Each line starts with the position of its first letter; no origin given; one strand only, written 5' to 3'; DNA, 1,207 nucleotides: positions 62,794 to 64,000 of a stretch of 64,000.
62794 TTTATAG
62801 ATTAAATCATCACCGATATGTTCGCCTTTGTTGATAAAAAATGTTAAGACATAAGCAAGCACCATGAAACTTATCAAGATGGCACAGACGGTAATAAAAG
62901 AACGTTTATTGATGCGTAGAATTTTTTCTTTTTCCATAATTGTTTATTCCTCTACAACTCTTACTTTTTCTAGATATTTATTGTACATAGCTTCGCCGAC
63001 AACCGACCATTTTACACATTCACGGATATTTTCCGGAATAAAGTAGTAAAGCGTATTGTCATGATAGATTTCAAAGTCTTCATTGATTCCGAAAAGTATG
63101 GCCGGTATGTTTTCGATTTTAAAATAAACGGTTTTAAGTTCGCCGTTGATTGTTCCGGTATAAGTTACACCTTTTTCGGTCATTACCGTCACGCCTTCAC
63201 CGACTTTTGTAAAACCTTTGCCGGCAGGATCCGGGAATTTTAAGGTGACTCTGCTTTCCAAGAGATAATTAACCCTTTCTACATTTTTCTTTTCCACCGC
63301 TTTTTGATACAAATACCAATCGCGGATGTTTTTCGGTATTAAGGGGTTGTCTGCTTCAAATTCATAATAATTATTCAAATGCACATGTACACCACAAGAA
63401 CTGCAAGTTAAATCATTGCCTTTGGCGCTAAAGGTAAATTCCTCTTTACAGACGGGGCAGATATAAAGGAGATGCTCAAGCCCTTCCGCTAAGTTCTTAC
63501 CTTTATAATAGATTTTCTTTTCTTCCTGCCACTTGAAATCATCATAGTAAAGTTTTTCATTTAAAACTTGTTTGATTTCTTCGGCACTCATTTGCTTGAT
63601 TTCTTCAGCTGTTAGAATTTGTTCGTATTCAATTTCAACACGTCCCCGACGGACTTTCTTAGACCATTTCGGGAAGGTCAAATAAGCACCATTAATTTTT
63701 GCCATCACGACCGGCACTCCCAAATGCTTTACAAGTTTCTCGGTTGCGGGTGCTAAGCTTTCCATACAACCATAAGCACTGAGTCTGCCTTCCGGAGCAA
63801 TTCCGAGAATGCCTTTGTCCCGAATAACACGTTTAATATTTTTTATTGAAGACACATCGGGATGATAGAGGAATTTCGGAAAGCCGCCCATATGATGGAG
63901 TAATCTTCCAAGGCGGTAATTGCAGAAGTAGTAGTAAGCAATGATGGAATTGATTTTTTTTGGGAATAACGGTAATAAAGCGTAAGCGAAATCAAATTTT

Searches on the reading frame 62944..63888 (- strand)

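Call 81: search_protein_families(library=pfam, proteins=[window:62944-63888:-], max_evalue=0.001)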
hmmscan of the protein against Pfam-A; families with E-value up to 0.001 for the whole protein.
window:62944-63888:- (314 aa): 2 families
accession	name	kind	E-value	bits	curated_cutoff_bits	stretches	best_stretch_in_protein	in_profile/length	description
PF08271.17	Zn_Ribbon_TF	-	0.00017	21.5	29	1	142-167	1-27/43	TFIIB zinc-binding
PF10080.14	FtrD-like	-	0.00091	19.8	26.3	0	138-173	31-65/101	Membrane iron-sulfur containing protein FtrD-like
